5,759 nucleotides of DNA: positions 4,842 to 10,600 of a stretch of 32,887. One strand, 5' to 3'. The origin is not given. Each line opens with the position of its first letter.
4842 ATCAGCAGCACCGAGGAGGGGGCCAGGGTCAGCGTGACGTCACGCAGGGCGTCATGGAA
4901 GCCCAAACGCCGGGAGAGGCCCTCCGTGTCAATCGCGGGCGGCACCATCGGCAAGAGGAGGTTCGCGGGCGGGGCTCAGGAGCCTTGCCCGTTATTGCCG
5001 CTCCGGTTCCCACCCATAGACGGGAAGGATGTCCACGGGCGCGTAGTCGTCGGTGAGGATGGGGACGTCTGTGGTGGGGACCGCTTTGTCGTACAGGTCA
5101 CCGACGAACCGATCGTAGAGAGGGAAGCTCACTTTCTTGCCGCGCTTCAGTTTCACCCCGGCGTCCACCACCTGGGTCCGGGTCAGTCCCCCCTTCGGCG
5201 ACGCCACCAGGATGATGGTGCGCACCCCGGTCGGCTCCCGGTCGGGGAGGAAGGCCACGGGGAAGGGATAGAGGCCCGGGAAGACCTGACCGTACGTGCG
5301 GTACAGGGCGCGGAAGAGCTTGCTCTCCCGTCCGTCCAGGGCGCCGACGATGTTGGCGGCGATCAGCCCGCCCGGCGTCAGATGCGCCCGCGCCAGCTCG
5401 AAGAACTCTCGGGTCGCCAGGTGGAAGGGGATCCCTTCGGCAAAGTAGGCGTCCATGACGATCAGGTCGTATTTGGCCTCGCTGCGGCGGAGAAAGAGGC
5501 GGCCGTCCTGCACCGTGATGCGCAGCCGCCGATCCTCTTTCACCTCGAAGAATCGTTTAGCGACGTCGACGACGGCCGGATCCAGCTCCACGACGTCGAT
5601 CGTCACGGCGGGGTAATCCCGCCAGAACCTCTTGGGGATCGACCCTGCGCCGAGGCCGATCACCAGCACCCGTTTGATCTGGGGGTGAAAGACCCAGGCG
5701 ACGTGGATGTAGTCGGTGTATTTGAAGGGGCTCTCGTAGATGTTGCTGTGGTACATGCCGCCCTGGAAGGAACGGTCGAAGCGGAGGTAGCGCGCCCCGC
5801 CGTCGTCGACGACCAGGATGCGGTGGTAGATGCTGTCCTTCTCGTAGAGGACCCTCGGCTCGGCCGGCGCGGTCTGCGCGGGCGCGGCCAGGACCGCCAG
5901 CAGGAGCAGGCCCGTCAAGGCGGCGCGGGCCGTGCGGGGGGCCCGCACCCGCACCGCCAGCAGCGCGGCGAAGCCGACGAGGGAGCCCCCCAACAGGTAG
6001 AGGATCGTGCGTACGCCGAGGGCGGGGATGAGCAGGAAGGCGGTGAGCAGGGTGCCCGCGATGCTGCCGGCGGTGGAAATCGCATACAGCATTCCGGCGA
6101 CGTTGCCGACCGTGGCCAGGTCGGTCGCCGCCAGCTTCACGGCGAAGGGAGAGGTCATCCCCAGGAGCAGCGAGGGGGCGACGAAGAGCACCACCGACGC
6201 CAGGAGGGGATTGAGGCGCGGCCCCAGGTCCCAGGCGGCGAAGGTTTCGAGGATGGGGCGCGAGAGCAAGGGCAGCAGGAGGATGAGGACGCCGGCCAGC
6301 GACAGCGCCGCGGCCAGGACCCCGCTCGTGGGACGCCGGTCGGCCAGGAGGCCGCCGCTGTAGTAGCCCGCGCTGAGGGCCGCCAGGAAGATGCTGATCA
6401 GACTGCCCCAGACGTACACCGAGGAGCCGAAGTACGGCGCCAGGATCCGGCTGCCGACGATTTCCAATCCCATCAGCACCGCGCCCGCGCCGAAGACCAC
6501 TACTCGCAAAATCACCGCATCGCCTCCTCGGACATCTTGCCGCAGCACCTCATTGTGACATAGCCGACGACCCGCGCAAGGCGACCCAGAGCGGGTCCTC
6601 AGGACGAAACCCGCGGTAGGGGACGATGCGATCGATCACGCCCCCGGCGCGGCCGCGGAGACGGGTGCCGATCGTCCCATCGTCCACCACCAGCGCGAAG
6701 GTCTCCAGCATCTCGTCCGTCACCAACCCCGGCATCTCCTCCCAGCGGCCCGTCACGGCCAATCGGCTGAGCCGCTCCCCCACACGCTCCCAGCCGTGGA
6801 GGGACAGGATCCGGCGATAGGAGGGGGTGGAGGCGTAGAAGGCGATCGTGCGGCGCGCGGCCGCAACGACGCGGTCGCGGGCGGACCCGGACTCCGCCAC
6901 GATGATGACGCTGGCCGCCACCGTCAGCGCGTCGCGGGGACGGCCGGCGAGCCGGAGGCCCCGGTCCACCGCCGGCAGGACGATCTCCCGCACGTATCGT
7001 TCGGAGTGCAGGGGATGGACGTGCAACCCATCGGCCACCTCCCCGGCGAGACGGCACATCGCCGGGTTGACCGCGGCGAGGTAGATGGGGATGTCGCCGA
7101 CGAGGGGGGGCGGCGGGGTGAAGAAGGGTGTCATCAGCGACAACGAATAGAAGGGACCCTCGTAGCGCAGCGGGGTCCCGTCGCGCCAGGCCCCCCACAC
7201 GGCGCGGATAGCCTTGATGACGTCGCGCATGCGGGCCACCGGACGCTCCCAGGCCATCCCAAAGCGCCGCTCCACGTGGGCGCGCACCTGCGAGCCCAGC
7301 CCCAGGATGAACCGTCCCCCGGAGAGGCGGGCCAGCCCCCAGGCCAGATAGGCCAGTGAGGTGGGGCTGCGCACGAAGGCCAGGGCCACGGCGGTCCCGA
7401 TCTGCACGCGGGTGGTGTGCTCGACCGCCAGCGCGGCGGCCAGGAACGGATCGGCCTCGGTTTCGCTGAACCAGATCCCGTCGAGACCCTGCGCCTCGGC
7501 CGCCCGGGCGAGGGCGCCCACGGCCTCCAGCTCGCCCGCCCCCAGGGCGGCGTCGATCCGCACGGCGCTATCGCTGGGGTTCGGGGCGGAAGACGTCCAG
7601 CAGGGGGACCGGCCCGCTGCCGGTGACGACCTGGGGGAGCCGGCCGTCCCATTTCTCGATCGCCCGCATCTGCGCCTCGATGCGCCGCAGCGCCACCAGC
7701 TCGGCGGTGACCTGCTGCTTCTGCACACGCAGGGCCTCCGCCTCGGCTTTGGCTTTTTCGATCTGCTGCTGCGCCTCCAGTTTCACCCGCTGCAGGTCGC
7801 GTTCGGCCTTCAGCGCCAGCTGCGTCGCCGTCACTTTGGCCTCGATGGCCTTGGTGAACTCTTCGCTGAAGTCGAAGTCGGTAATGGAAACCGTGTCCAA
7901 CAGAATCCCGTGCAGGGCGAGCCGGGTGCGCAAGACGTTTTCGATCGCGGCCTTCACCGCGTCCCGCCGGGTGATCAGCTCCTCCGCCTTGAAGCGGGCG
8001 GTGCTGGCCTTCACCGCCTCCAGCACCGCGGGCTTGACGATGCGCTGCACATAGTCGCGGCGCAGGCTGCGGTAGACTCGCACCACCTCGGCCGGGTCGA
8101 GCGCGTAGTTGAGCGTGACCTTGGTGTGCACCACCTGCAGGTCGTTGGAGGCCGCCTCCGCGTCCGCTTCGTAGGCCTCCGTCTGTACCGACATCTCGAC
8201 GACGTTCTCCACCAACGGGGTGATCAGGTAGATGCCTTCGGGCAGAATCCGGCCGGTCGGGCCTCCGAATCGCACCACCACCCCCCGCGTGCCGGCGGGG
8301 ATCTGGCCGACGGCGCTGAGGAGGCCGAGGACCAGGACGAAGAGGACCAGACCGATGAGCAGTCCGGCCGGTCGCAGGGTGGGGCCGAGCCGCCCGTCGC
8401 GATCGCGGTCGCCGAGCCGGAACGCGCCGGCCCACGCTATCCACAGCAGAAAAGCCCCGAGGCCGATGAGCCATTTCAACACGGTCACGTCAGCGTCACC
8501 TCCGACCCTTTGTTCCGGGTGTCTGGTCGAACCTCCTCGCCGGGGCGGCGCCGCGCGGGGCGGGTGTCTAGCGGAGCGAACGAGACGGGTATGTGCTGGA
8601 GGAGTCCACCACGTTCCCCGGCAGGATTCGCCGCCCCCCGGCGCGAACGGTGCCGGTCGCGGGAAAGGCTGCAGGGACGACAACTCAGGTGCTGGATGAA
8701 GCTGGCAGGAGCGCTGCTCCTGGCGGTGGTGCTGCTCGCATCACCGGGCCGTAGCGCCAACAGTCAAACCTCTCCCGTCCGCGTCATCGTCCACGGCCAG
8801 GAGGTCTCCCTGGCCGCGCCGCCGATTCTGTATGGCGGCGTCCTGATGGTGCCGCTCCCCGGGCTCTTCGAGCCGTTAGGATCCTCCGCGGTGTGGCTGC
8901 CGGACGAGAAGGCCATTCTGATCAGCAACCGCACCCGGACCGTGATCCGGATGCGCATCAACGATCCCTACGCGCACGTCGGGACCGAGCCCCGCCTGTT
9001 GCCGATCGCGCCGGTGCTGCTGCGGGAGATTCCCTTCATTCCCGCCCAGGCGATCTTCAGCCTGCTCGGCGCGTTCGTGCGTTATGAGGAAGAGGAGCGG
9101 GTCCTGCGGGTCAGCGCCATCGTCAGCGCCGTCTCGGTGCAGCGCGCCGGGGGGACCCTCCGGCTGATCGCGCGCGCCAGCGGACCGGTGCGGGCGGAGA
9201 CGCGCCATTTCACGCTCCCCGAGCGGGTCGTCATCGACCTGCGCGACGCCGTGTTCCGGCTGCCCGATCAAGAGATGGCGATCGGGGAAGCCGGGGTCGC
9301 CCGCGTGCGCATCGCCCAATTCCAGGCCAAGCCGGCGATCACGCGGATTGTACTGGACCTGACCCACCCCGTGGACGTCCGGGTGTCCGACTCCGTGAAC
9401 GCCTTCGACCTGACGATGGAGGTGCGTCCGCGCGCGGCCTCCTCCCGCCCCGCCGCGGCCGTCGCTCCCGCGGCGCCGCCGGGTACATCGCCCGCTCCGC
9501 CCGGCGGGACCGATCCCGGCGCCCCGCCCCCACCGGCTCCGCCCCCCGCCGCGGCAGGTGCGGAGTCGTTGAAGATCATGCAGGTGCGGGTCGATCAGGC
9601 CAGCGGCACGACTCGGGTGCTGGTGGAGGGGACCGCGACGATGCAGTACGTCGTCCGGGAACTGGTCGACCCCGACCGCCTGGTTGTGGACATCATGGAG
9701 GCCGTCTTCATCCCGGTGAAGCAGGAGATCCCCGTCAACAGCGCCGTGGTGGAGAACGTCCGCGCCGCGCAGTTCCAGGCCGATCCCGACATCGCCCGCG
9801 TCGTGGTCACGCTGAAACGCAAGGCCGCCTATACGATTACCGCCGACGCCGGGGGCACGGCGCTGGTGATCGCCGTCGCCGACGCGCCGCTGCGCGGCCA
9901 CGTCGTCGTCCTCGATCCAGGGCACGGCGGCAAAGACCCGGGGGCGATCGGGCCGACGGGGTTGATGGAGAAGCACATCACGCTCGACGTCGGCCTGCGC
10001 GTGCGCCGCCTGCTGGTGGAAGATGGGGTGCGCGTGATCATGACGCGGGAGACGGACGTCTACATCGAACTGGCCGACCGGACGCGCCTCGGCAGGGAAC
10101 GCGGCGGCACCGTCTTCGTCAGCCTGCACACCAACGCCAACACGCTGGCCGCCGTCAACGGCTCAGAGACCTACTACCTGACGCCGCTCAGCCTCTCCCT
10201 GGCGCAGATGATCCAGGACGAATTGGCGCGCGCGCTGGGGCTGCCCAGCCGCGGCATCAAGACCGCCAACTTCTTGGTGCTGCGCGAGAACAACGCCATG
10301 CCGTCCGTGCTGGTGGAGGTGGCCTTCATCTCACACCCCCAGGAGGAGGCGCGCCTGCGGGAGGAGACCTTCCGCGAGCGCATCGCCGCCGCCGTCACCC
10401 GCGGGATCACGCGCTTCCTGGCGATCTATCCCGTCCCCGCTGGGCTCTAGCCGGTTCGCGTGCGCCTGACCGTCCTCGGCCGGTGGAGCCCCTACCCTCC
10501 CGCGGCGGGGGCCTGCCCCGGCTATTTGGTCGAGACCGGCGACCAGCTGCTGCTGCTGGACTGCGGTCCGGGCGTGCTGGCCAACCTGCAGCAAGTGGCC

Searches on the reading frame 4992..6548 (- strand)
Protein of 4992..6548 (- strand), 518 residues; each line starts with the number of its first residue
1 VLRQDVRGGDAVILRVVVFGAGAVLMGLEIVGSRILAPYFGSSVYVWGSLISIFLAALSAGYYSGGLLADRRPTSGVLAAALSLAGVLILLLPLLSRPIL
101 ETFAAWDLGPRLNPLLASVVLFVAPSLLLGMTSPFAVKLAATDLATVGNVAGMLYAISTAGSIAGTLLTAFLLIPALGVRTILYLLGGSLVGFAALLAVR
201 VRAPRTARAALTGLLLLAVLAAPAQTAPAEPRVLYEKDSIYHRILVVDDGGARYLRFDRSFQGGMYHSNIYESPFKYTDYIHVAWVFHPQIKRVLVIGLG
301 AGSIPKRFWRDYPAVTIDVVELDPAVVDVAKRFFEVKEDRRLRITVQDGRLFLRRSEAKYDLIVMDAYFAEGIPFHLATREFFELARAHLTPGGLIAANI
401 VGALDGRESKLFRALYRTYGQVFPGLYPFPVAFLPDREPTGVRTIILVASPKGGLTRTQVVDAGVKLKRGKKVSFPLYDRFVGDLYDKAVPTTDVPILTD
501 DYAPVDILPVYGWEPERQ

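Call 27: search_protein_families(library=pfam, proteins=[window:4992-6548:-], max_evalue=0.001)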
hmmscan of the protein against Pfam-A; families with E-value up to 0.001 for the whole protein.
window:4992-6548:- (518 aa): 5 families
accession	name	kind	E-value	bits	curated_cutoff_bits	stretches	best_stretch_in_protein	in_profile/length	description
PF01564.23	Spermine_synth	-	7.8e-17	61.8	22.9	1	280-399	7-131/186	Spermine/spermidine synthase domain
PF05175.20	MTS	-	2.5e-06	27.7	23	1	292-396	33-136/170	Methyltransferase small domain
PF00891.24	Methyltransf_2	-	0.0001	22.2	22.3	1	291-365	63-133/210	O-methyltransferase domain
PF13649.12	Methyltransf_25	-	0.00019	22.5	27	1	294-394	1-97/97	Methyltransferase domain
PF08242.18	Methyltransf_12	-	0.00023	22.3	30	1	295-396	1-98/98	Methyltransferase domain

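Call 58: search_protein_families(library=padloc, proteins=[window:4992-6548:-], max_evalue=0.00001)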
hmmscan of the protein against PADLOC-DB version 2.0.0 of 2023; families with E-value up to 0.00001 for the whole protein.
window:4992-6548:- (518 aa): 1 family
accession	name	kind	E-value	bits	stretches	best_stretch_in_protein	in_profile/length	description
PDLC04134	mad2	-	1.3e-15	55.2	1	273-460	275-454/492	mads_2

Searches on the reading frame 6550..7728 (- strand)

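Call 27: search_protein_families(library=pfam, proteins=[window:6550-7728:-], max_evalue=0.001)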
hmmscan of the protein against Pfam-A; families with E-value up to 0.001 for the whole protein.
window:6550-7728:- (392 aa): 1 family
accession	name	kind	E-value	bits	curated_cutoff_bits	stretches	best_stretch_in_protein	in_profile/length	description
PF00296.26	Bac_luciferase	-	8.2e-64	216.4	27.9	1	57-362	10-309/314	Luciferase-like monooxygenase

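Call 58: search_protein_families(library=padloc, proteins=[window:6550-7728:-], max_evalue=0.00001)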
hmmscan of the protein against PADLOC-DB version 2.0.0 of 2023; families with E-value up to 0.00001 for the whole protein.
window:6550-7728:- (392 aa): 0 families

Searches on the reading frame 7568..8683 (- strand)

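Call 27: search_protein_families(library=pfam, proteins=[window:7568-8683:-], max_evalue=0.001)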
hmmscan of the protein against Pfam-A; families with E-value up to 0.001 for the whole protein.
window:7568-8683:- (371 aa): 1 family
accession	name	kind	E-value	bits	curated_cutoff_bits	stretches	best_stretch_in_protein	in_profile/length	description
PF01145.31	Band_7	-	1.2e-28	100.7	23.6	1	127-315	2-176/176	SPFH domain / Band 7 family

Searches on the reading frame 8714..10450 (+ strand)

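Call 27: search_protein_families(library=pfam, proteins=[window:8714-10450:+], max_evalue=0.001)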
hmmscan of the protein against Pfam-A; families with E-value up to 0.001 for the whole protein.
window:8714-10450:+ (578 aa): 3 families
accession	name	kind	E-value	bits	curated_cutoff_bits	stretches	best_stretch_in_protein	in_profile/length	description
PF01520.23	Amidase_3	-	3.5e-52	177.4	27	1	398-566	1-173/174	N-acetylmuramoyl-L-alanine amidase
PF11741.13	AMIN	-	6.9e-20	71.5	20.5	2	291-376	2-90/101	AMIN domain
PF07833.16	Cu_amine_oxidN1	-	1e-14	54.8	24.2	1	26-131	2-106/108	Copper amine oxidase N-terminal domain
